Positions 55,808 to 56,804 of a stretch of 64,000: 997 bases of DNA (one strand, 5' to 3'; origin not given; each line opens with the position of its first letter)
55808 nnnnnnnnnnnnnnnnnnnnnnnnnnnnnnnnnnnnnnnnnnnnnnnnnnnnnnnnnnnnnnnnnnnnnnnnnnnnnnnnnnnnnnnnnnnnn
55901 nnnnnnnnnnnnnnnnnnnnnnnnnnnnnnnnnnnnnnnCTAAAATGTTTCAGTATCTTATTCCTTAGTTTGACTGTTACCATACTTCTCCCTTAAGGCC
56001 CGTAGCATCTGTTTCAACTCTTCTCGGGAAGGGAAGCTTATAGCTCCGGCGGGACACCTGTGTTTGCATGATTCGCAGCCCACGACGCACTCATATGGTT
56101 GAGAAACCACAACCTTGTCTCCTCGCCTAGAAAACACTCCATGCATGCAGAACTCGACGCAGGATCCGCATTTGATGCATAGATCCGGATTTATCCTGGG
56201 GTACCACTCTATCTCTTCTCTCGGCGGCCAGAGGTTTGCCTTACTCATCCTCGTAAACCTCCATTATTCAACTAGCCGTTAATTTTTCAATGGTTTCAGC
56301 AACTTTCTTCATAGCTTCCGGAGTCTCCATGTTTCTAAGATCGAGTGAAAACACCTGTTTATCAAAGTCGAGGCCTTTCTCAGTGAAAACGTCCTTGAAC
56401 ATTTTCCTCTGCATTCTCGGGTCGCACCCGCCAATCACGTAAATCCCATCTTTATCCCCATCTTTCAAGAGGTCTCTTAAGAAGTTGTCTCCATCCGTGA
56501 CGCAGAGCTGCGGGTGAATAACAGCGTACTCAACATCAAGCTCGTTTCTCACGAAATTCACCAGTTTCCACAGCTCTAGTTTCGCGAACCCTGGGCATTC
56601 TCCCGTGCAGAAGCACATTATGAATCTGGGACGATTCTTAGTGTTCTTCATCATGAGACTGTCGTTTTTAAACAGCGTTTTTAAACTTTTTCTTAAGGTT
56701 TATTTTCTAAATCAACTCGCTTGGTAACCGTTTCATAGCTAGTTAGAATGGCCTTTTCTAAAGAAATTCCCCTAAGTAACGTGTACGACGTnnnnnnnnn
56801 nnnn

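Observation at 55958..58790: Lrp/AsnC regulator with an 8-Cys tail divergent from an Fe-S carrier / DGC / MvhD-like / ferredoxin operon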

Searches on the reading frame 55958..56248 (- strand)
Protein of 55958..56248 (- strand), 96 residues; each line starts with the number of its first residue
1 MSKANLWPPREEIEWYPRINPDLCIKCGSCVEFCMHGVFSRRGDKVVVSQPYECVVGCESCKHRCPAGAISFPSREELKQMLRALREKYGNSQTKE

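Call 3: search_protein_families(library=pfam, proteins=[window:55958-56248:-], max_evalue=0.01)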
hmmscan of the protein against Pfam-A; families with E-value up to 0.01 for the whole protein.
window:55958-56248:- (96 aa): 13 families
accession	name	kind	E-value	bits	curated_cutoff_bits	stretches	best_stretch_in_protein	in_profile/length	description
PF00037.32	Fer4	-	2.4e-09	37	21.1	1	18-34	2-18/24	4Fe-4S binding domain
PF12838.12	Fer4_7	-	2.4e-08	34.7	27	2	24-69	2-52/52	4Fe-4S dicluster domain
PF14697.11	Fer4_21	-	1.2e-07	32.1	35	1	18-71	2-58/59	4Fe-4S dicluster domain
PF13237.11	Fer4_10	-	2.9e-07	30.7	25.5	1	17-66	2-53/53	4Fe-4S dicluster domain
PF12837.12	Fer4_6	-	1.1e-06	28.8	25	1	17-39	2-24/24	4Fe-4S binding domain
PF13187.11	Fer4_9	-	1.4e-06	28.7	27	1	24-70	2-52/52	4Fe-4S dicluster domain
PF13484.11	Fer4_16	-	2.5e-06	28.6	30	0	56-79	3-25/66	4Fe-4S double cluster binding domain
PF12797.12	Fer4_2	-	3.5e-06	27.1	24.5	1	15-34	1-20/22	4Fe-4S binding domain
PF13183.11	Fer4_8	-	5.2e-05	24.1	27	0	20-38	50-68/68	4Fe-4S dicluster domain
PF13534.11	Fer4_17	-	0.00029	21.8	22.2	0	20-38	42-60/61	4Fe-4S dicluster domain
PF25160.1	LdpA_Fe-S-bd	-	0.0057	16.9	27.6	0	17-39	21-43/49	LdpA Fe-S cluster-binding domain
PF12800.12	Fer4_4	-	0.0091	16.7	24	1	21-34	1-14/17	4Fe-4S binding domain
PF13370.11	Fer4_13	-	0.0097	17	24.5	0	19-70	1-56/58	4Fe-4S single cluster domain of Ferredoxin I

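Call 4: search_protein_families(library=ncbifam, proteins=[window:55958-56248:-], max_evalue=0.01)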
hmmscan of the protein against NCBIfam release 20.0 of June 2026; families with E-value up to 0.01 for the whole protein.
window:55958-56248:- (96 aa): 59 families (the best 25 are shown)
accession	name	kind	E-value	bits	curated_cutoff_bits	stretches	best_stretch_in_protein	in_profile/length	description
NF040864.1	HgcB_ferredoxin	equivalog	3.3e-11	42.9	99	1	19-72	11-63/93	mercury methylation ferredoxin HgcB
NF043039.1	HgcAB_like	equivalog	1.5e-08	34.7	285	1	10-71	288-350/350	HgcAB-like fusion protein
TIGR04395.1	cutC_activ_rSAM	equivalog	1.3e-07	31.2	360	1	21-74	53-107/309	choline TMA-lyase-activating enzyme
NF045490.1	FdxA_Protbact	equivalog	2.2e-07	31.1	135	1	22-82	7-68/104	ferredoxin FdxA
TIGR02179.1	PorD_KorD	subfamily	2.5e-07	30.7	60.05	1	16-72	19-74/78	2-oxoacid:acceptor oxidoreductase, delta subunit, pyruvate/2-ketoisovalerate family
NF042909.1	FMH_DH_FwdF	exception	3.2e-07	29.8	375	1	10-80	213-284/336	tungsten-dependent formylmethanofuran dehydrogenase subunit FwdF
NF045874.1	Vhu_polyferre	exception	7.5e-07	28.2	600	1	18-72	192-245/381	F420-non-reducing hydrogenase associated-polyferredoxin VhuB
TIGR02951.1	DMSO_dmsB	equivalog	9e-07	29.1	214.1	1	24-76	67-118/161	DMSO/selenate family reductase complex B subunit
NF006183.0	PRK08318.1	equivalog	2.1e-06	26.8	335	1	14-78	334-403/422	NAD-dependent dihydropyrimidine dehydrogenase subunit PreA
NF040684.1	PorD_Arch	equivalog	2.2e-06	27.7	120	1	17-72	27-81/85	pyruvate synthase subunit PorD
NF007202.0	PRK09623.1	equivalog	2.8e-06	27.6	166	1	15-73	44-101/105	3-methyl-2-oxobutanoate dehydrogenase subunit delta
NF040770.1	hetero_SS_HdrA2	exception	3.1e-06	25.6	1100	1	17-84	572-639/777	CoB-CoM heterodisulfide reductase HdrA2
TIGR04041.1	activase_YjjW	hypoth_equivalog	4.2e-06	26.4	250.2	1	22-87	41-104/276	YjjW family glycine radical enzyme activase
NF058577.1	FdxA_fam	equivalog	5e-06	26.6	65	1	18-35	32-49/52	4Fe-4S ferredoxin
NF007205.0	PRK09626.1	equivalog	5.5e-06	26.4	93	1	19-79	14-80/105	2-oxoglutarate-acceptor oxidoreductase subunit OorD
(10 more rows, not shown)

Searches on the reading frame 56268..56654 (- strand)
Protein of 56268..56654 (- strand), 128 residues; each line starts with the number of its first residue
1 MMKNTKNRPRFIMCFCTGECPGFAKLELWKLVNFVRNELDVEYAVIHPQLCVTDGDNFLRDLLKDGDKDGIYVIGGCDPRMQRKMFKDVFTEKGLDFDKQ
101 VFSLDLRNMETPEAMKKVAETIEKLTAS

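Call 3: search_protein_families(library=pfam, proteins=[window:56268-56654:-], max_evalue=0.01)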
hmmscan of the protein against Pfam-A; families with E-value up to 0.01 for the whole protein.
window:56268-56654:- (128 aa): 0 families

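Call 4: search_protein_families(library=ncbifam, proteins=[window:56268-56654:-], max_evalue=0.01)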
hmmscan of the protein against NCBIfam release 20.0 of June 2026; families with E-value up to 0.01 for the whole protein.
window:56268-56654:- (128 aa): 2 families
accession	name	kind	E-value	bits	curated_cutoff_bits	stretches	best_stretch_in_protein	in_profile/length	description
NF041778.1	hetero_SS_HdrA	equivalog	0.00025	19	1400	1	2-96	1-90/771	ferredoxin:CoB-CoM heterodisulfide reductase subunit HdrA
NF040770.1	hetero_SS_HdrA2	exception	0.0054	14.9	1100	1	13-96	6-86/777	CoB-CoM heterodisulfide reductase HdrA2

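Call 47: search_solved_structures(query=window:56268-56651:-, max_evalue=10, show_alignments=3)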
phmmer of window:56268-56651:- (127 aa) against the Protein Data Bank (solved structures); distinct sequences matched with E-value up to 10: 7.
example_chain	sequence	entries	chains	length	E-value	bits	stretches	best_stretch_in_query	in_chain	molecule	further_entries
7bkb_A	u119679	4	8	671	0.0016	21.5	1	2-95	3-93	CoB--CoM heterodisulfide reductase iron-sulfur subunit A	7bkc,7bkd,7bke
9sfi_A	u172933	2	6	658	0.0024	21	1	11-94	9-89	CoB--CoM heterodisulfide reductase iron-sulfur subunit A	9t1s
9l94_i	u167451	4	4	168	0.35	14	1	38-117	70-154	Large ribosomal subunit protein uL15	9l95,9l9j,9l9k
1jmx_A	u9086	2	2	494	0.36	14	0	61-97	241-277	Amine Dehydrogenase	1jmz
1dbu_A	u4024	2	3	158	1.1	12.3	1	66-112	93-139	cysteinyl-tRNA(Pro) deacylase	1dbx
3b6y_A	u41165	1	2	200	1.2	12.3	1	77-118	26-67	Gamma-interferon-inducible protein Ifi-16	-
3rlo_A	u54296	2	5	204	1.2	12.3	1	77-118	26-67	Gamma-interferon-inducible protein 16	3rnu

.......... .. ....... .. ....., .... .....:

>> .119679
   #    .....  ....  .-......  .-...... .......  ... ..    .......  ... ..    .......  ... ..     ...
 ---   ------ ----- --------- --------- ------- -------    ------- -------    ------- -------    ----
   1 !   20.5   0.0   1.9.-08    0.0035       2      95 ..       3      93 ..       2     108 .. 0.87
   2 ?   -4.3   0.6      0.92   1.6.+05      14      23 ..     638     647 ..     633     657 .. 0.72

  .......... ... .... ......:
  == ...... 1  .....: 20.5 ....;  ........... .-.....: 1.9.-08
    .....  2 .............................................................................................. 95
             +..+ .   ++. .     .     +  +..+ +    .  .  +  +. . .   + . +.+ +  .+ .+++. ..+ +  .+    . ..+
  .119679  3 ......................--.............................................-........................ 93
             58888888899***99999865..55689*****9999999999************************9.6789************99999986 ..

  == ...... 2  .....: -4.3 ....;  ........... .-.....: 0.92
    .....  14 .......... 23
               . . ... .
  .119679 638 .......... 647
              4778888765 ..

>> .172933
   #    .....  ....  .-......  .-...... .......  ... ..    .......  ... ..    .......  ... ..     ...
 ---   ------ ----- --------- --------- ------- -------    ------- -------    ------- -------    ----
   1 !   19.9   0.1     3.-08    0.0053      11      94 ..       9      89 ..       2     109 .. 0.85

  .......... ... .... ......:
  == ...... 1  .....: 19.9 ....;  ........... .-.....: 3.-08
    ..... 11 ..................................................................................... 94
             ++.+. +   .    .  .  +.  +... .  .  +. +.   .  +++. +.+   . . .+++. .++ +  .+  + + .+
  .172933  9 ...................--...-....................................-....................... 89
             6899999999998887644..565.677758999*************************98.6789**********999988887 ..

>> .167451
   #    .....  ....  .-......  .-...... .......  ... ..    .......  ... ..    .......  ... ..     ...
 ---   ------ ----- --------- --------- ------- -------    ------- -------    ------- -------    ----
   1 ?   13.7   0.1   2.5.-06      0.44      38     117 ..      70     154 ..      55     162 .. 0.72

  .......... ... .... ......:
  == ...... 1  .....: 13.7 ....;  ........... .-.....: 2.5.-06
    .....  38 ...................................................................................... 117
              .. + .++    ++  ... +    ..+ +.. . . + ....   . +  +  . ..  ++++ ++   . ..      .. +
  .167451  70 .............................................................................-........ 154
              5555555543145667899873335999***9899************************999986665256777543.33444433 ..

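Call 48: search_protein_families(library=pfam, proteins=[window:56268-56651:-], max_evalue=10)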
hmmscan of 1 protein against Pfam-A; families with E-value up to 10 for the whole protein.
window:56268-56651:- (127 aa): 0 families
